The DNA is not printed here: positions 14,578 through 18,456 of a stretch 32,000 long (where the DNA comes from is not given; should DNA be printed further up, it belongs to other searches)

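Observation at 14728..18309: Single 1,193-codon ORF fusing a tyrosine-decarboxylase-like PLP enzyme to an S10 serine carboxypeptidase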

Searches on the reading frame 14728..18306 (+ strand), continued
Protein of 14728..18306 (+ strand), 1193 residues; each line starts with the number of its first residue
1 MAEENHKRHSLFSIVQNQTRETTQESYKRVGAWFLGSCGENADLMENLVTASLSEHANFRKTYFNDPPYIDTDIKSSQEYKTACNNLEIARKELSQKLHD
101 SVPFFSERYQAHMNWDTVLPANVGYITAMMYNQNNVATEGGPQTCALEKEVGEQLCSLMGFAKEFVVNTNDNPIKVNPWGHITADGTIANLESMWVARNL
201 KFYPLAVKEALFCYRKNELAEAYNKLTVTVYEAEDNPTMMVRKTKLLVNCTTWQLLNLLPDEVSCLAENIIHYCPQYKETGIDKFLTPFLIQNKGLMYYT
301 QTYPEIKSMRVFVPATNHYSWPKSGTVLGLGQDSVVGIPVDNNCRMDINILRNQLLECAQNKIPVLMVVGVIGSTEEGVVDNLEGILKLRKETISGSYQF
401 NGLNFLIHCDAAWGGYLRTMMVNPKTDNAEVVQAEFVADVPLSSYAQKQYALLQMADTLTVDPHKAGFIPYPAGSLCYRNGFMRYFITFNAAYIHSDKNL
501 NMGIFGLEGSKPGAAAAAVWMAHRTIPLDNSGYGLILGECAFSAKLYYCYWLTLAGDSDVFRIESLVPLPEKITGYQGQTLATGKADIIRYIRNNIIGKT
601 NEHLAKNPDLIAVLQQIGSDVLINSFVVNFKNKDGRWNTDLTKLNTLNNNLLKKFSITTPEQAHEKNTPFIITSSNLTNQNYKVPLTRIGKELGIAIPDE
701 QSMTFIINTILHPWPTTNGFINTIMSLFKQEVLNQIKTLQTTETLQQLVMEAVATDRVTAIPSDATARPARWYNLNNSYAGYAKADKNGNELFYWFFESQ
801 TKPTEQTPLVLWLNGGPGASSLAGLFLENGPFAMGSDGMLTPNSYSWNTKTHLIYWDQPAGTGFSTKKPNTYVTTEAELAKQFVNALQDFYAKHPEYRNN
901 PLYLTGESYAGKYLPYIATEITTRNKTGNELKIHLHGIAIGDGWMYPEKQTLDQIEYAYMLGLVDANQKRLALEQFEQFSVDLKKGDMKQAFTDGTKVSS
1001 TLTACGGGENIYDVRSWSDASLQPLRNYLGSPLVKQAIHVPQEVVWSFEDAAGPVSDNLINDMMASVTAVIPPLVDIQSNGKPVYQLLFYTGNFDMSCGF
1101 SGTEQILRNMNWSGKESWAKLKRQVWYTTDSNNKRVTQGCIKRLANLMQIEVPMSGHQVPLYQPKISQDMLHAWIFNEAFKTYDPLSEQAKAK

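Call 10: find_encoding_contigs(protein=P0001, flank=10000, max_places=4)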
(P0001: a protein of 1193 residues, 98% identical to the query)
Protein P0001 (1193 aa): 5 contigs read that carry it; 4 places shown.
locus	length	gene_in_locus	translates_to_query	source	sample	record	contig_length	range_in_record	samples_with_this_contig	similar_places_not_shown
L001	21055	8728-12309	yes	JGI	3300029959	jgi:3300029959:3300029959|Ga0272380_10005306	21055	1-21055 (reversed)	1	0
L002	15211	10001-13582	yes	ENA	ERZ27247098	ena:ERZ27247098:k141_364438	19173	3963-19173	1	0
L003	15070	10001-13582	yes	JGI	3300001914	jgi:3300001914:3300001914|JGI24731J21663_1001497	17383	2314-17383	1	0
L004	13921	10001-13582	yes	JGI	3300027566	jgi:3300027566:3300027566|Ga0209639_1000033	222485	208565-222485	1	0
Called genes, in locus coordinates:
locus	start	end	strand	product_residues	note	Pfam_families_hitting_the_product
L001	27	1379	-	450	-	PF00270:DEAD, PF04851:ResIII, PF00271:Helicase_C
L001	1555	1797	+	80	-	PF18974:DUF5710 (weak)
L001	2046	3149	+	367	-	PF04140:ICMT, PF04191:PEMT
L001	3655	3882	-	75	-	PF13560:HTH_31, PF01381:HTH_3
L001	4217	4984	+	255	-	PF08299:Bac_DnaA_C (weak)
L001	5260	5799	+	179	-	PF00856:SET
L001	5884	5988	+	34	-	-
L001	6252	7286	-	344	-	PF14224:DUF4331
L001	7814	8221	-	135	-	PF01850:PIN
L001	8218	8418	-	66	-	PF09957:VapB_antitoxin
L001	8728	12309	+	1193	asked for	PF00282:Pyridoxal_deC, PF00450:Peptidase_S10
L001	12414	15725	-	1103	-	PF13229:Beta_helix, PF17161:DUF5123 (weak), PF13229:Beta_helix, PF10633:NPCBM_assoc (faint), PF07705:CARDB, PF26639:Het-6_barrel (faint), PF07705:CARDB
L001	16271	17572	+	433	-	PF01551:Peptidase_M23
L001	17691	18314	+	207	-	PF02390:Methyltransf_4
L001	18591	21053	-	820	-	PF05088:Bac_GDH_CD, PF00208:ELFV_dehydrog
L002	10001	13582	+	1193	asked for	PF00282:Pyridoxal_deC, PF00450:Peptidase_S10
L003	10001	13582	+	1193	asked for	PF00282:Pyridoxal_deC, PF00450:Peptidase_S10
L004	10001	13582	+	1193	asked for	PF00282:Pyridoxal_deC, PF00450:Peptidase_S10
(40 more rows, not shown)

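Call 11: find_encoding_contigs(protein=P0016, flank=10000, max_places=3)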
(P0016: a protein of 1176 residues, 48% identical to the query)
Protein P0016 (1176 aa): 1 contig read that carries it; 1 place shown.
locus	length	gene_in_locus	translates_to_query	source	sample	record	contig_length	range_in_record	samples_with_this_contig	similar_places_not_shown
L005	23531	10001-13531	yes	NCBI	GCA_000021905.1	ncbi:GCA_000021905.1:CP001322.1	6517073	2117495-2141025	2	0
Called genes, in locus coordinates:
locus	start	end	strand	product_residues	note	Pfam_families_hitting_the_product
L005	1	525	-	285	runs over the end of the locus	PF00561:Abhydrolase_1 (weak), PF12697:Abhydrolase_6, PF12146:Hydrolase_4 (weak)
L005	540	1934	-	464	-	PF02789:Peptidase_M17_N, PF00883:Peptidase_M17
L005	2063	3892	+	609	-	PF13231:PMT_2, PF13432:TPR_16 (faint)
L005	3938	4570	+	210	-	PF27271:AF_1327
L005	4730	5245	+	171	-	PF00258:Flavodoxin_1 (weak), PF12641:Flavodoxin_3, PF12724:Flavodoxin_5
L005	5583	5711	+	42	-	-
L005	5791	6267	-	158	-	PF01047:MarR, PF12802:MarR_2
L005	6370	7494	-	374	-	PF02770:Acyl-CoA_dh_M, PF00441:Acyl-CoA_dh_1, PF08028:Acyl-CoA_dh_2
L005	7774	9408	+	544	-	PF00294:PfkB, PF08543:Phos_pyr_kin, PF01791:DeoC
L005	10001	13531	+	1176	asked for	PF00282:Pyridoxal_deC, PF00450:Peptidase_S10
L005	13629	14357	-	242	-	PF02525:Flavodoxin_2, PF03358:FMN_red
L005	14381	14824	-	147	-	PF12802:MarR_2, PF01047:MarR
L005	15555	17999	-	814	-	-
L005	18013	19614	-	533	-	PF02662:FlpD, PF13183:Fer4_8, PF13187:Fer4_9 (weak), PF13237:Fer4_10 (weak), PF13534:Fer4_17 (weak), PF02754:CCG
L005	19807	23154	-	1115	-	PF00037:Fer4 (weak), PF12797:Fer4_2 (weak), PF14691:Fer4_20, PF00890:FAD_binding_2 (weak), PF07992:Pyr_redox_2, PF12831:FAD_oxidored (weak), PF14697:Fer4_21, PF12838:Fer4_7, +16 more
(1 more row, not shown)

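Call 12: find_encoding_contigs(protein=P0004, flank=8000, max_places=2)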
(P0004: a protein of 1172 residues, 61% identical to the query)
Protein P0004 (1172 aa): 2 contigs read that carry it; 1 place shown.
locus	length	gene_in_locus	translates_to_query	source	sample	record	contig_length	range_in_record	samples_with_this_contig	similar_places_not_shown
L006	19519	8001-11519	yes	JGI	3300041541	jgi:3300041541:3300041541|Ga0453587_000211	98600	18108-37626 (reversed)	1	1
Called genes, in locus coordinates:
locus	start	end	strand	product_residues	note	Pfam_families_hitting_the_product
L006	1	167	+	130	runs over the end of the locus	PF00380:Ribosomal_S9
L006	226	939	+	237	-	-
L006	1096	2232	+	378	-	PF07690:MFS_1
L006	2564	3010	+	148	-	PF00583:Acetyltransf_1, PF13673:Acetyltransf_10, PF13508:Acetyltransf_7, PF08445:FR47 (weak)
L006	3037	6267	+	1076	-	PF11924:IAT_beta, PF09430:EMC7_beta-sandw (faint), PF13620:CarboxypepD_reg, PF07495:Y_Y_Y (faint), PF13620:CarboxypepD_reg, PF17802:SpaA (weak)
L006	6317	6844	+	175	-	PF07484:Collar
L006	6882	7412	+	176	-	PF07484:Collar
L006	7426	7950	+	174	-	PF07484:Collar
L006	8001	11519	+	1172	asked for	PF00282:Pyridoxal_deC, PF00450:Peptidase_S10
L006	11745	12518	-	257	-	PF00912:Transgly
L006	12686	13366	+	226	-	PF01520:Amidase_3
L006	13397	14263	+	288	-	PF02900:LigB, PF01875:Memo (faint)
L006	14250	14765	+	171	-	PF01871:AMMECR1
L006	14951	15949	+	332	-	PF04055:Radical_SAM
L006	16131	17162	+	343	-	PF01118:Semialdhyde_dh, PF22698:Semialdhyde_dhC_1, PF02774:Semialdhyde_dhC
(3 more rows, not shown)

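Call 13: find_encoding_contigs(protein=P0018, flank=8000, max_places=2)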
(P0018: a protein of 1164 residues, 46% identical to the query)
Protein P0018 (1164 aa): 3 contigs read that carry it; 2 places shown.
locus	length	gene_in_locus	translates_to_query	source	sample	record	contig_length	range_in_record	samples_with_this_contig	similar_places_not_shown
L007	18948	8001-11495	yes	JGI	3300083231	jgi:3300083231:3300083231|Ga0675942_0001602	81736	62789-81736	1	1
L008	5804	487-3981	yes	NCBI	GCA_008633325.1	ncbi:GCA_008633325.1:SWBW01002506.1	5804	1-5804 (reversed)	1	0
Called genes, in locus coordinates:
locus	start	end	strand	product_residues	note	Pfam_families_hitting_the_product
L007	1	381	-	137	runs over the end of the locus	-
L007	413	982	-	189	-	-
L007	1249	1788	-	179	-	PF00072:Response_reg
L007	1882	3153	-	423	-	PF02518:HATPase_c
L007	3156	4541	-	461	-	PF00072:Response_reg, PF00158:Sigma54_activat, PF14532:Sigma54_activ_2, PF00004:AAA (weak), PF07728:AAA_5 (weak), PF25601:AAA_lid_14, PF02954:HTH_8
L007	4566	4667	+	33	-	-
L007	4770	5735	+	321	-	PF09719:C_GCAxxG_C_C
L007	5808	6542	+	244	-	-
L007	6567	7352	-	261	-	-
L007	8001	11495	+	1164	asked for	PF00282:Pyridoxal_deC, PF00450:Peptidase_S10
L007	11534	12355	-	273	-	PF02472:ExbD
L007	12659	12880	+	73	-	-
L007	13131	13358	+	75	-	-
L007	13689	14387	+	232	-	-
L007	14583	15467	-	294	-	-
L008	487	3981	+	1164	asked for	PF00282:Pyridoxal_deC, PF00450:Peptidase_S10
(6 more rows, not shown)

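Call 14: find_encoding_contigs(protein=P0013, flank=8000, max_places=2)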
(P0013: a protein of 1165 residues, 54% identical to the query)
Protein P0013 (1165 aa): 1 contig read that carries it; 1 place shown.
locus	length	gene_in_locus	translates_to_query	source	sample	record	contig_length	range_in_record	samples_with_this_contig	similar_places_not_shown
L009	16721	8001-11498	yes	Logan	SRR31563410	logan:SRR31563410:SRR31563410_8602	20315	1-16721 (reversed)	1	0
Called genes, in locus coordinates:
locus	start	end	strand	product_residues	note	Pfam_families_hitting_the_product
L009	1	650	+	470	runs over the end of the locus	PF13416:SBP_bac_8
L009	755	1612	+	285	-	PF00528:BPD_transp_1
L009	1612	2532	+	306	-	PF00528:BPD_transp_1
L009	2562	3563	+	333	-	PF00356:LacI, PF00532:Peripla_BP_1, PF13407:Peripla_BP_4, PF13377:Peripla_BP_3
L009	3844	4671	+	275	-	PF01734:Patatin, PF19890:DUF6363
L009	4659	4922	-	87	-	PF14209:DUF4321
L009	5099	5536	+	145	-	PF02082:Rrf2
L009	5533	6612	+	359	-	PF02568:ThiI (faint), PF03054:tRNA_Me_trans, PF24167:DUF7411 (faint), PF20259:tRNA_Me_trans_M, PF20258:tRNA_Me_trans_C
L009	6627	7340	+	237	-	PF13930:Endonuclea_NS_2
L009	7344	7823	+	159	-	PF03167:UDG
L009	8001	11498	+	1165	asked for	PF21391:tyr_de_CO2_C (faint), PF00282:Pyridoxal_deC, PF00450:Peptidase_S10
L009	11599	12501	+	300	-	PF00483:NTP_transferase, PF12804:NTP_transf_3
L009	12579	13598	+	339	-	PF01073:3Beta_HSD, PF01370:Epimerase, PF02719:Polysacc_synt_2, PF04321:RmlD_sub_bind, PF16363:GDP_Man_Dehyd, PF07993:NAD_binding_4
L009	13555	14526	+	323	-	PF00106:adh_short (weak), PF01073:3Beta_HSD, PF01370:Epimerase, PF02719:Polysacc_synt_2, PF04321:RmlD_sub_bind, PF16363:GDP_Man_Dehyd, PF13460:NAD_binding_10, PF07993:NAD_binding_4, +1 more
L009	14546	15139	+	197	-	PF00908:dTDP_sugar_isom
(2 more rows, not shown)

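Call 58: find_encoding_contigs(protein=P0019, flank=6000, max_places=2)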
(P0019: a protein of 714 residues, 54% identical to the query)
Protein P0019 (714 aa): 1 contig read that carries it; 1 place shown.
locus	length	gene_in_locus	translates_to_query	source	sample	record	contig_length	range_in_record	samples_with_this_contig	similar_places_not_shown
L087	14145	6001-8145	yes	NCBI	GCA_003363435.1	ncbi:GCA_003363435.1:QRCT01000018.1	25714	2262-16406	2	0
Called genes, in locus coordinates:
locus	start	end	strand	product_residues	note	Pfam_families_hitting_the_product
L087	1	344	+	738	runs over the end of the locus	PF20176:DUF6541 (weak)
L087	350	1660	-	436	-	PF00128:Alpha-amylase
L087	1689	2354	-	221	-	PF03006:HlyIII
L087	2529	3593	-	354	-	-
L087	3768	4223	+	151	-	PF00011:HSP20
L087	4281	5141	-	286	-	PF00398:RrnaAD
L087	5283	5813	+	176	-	PF00857:Isochorismatase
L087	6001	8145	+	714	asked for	PF00282:Pyridoxal_deC, PF21391:tyr_de_CO2_C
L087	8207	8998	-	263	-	PF01026:TatD_DNase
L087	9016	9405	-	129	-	PF21631:A9CJY8-like_N (weak), PF13840:ACT_7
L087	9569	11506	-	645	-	PF00133:tRNA-synt_1, PF01406:tRNA-synt_1e (faint), PF01921:tRNA-synt_1f (faint), PF09334:tRNA-synt_1g, PF00133:tRNA-synt_1, PF19303:Anticodon_3, PF08264:Anticodon_1 (weak), PF01588:tRNA_bind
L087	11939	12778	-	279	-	PF02152:FolB, PF01288:HPPK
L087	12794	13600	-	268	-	PF00809:Pterin_bind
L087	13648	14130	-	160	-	PF01966:HD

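Call 62: search_protein_representatives(protein=window:14728-18306:+)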
Query: 1193 residues. Proteins with E-value up to 0.001 (for the whole library): 14228; up to 1e-10: 7536; up to 1e-30: 1975. The best 150 are listed.
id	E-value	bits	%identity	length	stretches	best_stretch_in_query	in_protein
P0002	0.0e+00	1684.0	64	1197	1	5-1189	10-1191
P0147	9.7e-226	768.6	57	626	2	455-852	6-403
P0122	4.2e-222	756.5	57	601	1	589-1188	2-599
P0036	8.1e-210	715.8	50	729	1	7-734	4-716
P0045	4.5e-204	696.8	49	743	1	6-738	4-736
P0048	1.6e-189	648.7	47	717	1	23-741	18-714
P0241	2.8e-156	538.5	61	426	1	295-708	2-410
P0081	1.4e-151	522.9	41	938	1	26-756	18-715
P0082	1.5e-151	522.9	42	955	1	25-739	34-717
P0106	4.1e-149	514.8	40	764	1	12-745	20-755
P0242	1.0e-143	496.9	35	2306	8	769-968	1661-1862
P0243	1.3e-143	496.6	34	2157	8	779-965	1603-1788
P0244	1.4e-142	493.1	39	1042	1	12-736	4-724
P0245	3.3e-142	491.9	34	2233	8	767-968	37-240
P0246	5.5e-140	484.6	41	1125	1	32-731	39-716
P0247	8.8e-140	483.9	40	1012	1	22-756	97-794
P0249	6.7e-137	474.3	37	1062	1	26-736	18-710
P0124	2.8e-131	455.7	51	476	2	755-1081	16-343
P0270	3.9e-128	445.3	39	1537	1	28-754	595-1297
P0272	1.9e-126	439.7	38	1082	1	17-744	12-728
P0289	3.3e-116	405.8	37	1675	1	24-738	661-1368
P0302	3.2e-112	392.6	39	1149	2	100-728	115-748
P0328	2.0e-101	356.8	35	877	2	777-1180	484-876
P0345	3.9e-94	332.7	33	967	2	768-1181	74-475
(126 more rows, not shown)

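Call 63: search_protein_families(library=pfam, proteins=[P0328, P0345, P0242, P0270, P0289], max_evalue=0.001)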
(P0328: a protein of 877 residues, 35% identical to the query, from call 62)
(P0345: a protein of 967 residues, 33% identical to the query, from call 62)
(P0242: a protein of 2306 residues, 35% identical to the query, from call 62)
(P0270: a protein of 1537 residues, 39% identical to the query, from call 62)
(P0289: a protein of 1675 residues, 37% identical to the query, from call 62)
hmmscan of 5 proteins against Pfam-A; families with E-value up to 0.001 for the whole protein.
P0328 (877 aa): 2 families
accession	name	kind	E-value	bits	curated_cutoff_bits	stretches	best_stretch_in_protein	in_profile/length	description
PF00450.28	Peptidase_S10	-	2.5e-174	581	21.9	2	482-873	8-420/420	Serine carboxypeptidase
PF13364.12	BetaGal_ABD2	-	5.6e-05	24.3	23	0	40-91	24-71/112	Beta-galactosidase second all-beta domain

P0345 (967 aa): 1 family
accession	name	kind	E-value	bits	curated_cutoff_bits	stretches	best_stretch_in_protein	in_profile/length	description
PF00450.28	Peptidase_S10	-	8.1e-183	609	21.9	2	81-468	9-417/420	Serine carboxypeptidase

P0242 (2306 aa): 2 families
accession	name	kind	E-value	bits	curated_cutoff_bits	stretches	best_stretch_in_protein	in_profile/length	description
PF00450.28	Peptidase_S10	-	0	1640.4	21.9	4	581-1047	1-420/420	Serine carboxypeptidase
PF00240.29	ubiquitin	-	1.8e-08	34.5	25.4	1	2234-2291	8-65/72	Ubiquitin family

P0270 (1537 aa): 1 family
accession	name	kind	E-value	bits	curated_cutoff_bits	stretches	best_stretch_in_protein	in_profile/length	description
PF00282.25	Pyridoxal_deC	-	2.8e-28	99.2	27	3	858-952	153-239/375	Pyridoxal-dependent decarboxylase conserved domain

P0289 (1675 aa): 3 families
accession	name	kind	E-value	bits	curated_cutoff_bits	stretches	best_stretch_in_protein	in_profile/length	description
PF04389.22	Peptidase_M28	-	1.8e-30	106.6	21.3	1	326-538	1-177/193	Peptidase family M28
PF00282.25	Pyridoxal_deC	-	2e-16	60.1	27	1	945-1046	154-249/375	Pyridoxal-dependent decarboxylase conserved domain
PF01546.33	Peptidase_M20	-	7.2e-08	33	24.6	1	343-525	4-113/206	Peptidase family M20/M25/M40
